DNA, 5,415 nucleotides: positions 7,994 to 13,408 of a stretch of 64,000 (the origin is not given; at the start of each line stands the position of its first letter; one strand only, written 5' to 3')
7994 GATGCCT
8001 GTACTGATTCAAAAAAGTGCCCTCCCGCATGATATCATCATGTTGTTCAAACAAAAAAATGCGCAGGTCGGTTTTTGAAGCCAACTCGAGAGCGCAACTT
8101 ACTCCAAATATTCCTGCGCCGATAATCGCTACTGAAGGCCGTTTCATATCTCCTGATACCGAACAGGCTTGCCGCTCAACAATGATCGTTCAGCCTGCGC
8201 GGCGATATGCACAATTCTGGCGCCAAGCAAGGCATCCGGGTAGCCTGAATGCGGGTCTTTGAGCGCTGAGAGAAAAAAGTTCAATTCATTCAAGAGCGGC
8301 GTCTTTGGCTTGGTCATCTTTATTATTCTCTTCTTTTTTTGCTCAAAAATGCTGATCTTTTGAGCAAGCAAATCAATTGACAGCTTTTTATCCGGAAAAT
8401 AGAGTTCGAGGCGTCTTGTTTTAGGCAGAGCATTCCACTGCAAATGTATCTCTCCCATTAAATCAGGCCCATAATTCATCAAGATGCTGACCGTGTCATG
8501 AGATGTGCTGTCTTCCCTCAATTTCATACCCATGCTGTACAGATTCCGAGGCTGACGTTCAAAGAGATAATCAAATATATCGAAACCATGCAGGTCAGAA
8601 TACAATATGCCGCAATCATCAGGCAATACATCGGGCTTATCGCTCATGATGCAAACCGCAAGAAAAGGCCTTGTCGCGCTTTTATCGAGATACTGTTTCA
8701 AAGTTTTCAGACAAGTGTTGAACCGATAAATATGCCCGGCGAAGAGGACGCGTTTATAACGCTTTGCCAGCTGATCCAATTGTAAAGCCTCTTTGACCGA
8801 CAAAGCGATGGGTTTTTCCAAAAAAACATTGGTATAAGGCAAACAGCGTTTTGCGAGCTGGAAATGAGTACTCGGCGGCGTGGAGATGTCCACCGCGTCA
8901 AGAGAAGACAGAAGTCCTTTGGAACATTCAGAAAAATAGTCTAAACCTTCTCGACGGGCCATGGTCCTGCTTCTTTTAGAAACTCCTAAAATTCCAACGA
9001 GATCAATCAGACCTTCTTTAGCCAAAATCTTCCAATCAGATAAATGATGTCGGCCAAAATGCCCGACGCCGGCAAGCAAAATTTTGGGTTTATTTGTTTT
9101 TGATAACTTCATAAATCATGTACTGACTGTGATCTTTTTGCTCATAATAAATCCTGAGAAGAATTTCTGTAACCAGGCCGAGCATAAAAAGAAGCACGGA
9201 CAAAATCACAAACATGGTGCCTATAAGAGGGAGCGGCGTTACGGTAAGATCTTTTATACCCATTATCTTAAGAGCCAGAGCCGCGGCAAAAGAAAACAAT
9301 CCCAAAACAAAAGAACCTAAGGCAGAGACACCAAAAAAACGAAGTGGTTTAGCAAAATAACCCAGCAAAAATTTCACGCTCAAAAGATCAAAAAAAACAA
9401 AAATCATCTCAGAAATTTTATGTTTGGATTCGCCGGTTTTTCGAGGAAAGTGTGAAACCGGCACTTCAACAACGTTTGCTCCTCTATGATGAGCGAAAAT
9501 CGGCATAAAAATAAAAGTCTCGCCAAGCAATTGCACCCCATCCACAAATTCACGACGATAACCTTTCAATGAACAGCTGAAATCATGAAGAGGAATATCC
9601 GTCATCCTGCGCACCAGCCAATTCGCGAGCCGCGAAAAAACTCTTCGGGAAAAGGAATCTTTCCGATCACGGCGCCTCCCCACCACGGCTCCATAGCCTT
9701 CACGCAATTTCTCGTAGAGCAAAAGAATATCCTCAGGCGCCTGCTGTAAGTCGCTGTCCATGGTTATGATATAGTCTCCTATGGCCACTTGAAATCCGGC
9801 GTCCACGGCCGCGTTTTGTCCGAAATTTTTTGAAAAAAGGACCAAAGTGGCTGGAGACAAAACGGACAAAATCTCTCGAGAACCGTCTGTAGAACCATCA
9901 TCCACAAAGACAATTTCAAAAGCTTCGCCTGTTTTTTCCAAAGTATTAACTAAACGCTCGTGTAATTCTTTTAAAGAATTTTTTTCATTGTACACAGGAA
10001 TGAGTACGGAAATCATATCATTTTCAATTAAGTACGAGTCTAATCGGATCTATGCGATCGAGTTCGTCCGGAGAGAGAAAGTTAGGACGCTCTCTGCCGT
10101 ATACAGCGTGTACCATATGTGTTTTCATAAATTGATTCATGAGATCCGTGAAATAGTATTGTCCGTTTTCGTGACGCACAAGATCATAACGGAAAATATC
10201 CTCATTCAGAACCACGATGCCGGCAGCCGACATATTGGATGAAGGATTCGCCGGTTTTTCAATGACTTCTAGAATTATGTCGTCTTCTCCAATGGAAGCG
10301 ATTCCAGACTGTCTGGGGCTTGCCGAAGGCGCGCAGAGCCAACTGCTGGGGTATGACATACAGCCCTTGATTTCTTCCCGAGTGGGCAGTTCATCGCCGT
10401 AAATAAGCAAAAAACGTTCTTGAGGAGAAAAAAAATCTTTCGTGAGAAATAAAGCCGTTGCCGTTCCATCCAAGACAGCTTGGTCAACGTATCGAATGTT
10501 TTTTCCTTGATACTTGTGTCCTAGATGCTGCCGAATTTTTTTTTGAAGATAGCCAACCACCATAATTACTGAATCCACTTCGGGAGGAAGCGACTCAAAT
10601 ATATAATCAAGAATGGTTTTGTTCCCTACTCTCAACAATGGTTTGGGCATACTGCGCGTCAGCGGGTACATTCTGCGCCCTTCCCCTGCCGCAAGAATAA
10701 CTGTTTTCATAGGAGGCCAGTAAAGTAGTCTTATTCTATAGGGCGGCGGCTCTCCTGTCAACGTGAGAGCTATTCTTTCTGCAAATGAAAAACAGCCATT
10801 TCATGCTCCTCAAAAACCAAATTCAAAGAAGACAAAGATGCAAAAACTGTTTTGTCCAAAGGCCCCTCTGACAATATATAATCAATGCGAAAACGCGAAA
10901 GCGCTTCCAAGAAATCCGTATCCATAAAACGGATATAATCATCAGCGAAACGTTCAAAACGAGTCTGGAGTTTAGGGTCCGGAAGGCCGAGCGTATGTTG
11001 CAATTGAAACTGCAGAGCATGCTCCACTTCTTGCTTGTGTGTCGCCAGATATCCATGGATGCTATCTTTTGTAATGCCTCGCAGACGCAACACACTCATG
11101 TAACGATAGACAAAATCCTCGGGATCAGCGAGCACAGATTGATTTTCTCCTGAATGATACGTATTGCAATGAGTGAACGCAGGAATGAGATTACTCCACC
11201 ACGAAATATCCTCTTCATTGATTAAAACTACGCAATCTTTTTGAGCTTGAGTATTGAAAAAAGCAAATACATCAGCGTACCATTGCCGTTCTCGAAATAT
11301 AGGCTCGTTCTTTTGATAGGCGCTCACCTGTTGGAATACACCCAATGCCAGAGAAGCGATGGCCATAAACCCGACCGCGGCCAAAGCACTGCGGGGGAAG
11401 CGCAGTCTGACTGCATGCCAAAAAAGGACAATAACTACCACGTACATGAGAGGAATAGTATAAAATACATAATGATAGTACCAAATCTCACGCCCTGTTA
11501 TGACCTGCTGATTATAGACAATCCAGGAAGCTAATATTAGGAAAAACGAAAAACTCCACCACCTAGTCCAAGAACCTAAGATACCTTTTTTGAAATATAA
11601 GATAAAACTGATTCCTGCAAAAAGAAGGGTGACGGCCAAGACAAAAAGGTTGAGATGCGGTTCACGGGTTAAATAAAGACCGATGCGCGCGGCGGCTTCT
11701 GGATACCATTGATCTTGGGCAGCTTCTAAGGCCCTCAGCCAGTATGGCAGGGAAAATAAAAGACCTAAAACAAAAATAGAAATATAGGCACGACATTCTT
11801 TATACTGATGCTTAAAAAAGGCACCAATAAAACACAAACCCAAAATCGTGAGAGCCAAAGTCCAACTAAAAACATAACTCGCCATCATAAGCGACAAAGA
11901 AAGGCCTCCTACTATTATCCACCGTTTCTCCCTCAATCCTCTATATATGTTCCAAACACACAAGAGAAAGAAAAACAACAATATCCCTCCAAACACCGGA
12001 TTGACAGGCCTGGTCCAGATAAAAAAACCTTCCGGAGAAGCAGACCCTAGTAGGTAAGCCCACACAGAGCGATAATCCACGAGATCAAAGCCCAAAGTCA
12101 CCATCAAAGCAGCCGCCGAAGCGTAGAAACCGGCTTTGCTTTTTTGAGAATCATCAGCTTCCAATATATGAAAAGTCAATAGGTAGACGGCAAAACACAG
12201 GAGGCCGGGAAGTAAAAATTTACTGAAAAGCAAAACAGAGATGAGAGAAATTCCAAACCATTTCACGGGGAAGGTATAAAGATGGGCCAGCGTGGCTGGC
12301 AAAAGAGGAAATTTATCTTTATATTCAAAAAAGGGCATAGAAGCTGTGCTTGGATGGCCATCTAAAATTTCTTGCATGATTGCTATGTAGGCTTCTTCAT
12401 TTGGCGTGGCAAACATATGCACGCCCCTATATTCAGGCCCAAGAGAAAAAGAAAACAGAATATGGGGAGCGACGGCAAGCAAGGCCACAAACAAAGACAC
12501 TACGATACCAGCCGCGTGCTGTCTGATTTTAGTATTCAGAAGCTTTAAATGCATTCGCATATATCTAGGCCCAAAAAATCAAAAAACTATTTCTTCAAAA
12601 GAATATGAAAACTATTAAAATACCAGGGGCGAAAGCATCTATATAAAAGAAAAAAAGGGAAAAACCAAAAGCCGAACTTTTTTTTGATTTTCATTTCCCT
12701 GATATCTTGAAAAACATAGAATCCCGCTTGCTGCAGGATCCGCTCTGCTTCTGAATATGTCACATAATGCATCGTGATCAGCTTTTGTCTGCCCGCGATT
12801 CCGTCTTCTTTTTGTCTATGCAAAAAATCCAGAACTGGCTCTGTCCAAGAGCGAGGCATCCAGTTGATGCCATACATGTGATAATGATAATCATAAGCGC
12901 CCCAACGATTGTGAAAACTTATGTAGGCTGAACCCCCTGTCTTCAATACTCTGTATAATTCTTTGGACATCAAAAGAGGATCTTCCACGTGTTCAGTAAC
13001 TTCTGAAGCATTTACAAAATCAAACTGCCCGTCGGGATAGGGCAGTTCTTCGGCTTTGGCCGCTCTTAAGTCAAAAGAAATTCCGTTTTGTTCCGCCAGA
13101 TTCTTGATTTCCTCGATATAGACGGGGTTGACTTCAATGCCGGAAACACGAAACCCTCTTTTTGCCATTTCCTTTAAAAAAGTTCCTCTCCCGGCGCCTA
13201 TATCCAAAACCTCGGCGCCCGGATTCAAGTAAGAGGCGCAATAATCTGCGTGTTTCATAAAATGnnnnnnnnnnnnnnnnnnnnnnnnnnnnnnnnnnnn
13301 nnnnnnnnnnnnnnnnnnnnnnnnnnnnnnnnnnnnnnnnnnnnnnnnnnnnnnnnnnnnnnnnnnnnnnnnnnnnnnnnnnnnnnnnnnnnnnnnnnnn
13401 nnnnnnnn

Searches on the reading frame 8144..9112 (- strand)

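Call 50: search_protein_families(library=pfam, proteins=[window:8144-9112:-], max_evalue=0.000001)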
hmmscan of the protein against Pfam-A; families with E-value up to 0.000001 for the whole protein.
window:8144-9112:- (322 aa): 1 family
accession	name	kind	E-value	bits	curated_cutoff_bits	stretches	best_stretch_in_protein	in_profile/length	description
PF01408.29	GFO_IDH_MocA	-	1.4e-17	64.9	24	1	10-127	2-120/120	Oxidoreductase family, NAD-binding Rossmann fold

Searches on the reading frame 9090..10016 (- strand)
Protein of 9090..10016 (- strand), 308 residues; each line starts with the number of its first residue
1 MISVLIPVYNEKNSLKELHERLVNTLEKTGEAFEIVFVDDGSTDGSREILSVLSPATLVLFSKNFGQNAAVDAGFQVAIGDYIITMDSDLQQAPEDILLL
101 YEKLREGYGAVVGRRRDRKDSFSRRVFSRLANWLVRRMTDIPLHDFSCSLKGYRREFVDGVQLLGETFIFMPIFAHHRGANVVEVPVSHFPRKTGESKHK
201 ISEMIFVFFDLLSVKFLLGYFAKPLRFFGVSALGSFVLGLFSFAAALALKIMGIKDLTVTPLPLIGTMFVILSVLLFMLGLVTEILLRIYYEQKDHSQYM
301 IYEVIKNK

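Call 50: search_protein_families(library=pfam, proteins=[window:9090-10016:-], max_evalue=0.000001)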
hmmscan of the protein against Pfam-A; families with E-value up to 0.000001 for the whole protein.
window:9090-10016:- (308 aa): 2 families
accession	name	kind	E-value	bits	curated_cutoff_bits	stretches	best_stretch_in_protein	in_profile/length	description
PF00535.33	Glycos_transf_2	-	5.6e-33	114.7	23.3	1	3-158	1-164/168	Glycosyl transferase family 2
PF10111.15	Glyco_tranf_2_2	-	6.4e-08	32.9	27.3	1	3-92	1-94/276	Glycosyltransferase like family 2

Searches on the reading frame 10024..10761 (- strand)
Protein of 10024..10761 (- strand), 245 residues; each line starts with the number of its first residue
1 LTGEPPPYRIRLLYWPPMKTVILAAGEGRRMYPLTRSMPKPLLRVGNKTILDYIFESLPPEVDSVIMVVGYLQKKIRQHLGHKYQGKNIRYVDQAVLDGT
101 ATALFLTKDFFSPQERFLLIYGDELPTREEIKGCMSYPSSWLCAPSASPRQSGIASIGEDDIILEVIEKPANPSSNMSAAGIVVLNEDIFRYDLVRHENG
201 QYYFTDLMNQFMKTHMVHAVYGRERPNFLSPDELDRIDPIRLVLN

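Call 50: search_protein_families(library=pfam, proteins=[window:10024-10761:-], max_evalue=0.000001)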
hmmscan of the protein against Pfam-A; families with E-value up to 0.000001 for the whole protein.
window:10024-10761:- (245 aa): 2 families
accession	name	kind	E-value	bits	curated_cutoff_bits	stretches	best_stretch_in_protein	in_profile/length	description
PF00483.29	NTP_transferase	-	3.6e-24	86.1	21.2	1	19-218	1-216/245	Nucleotidyl transferase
PF12804.13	NTP_transf_3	-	1e-09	39.2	27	1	21-123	2-95/160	MobA-like NTP transferase domain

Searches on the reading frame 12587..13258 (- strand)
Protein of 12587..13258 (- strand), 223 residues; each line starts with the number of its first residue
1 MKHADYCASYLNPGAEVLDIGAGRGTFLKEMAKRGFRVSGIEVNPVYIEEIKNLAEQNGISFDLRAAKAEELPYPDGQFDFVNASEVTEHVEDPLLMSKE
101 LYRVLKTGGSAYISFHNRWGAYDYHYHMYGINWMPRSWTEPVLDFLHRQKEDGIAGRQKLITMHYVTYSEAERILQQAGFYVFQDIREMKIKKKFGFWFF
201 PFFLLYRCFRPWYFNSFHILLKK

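Call 50: search_protein_families(library=pfam, proteins=[window:12587-13258:-], max_evalue=0.000001)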
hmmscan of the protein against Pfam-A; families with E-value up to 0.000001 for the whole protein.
window:12587-13258:- (223 aa): 7 families
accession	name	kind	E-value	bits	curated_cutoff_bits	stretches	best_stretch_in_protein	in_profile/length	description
PF08241.18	Methyltransf_11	-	1.5e-22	80.5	21.2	1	18-113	1-95/95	Methyltransferase domain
PF13489.12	Methyltransf_23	-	4.6e-20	72.4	27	1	7-182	16-161/164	Methyltransferase domain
PF13649.12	Methyltransf_25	-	2.7e-19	70.1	27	1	17-109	1-97/97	Methyltransferase domain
PF13847.12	Methyltransf_31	-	1.7e-17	63.9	27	1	12-117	2-113/145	Methyltransferase domain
PF08242.18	Methyltransf_12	-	3.7e-11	44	30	1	18-109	1-96/98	Methyltransferase domain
PF01209.24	Ubie_methyltran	-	4.7e-11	42.9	20.1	1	12-136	46-176/233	ubiE/COQ5 methyltransferase family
PF07021.18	MetW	-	5.1e-08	33.2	21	1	6-139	6-132/193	Methionine biosynthesis protein MetW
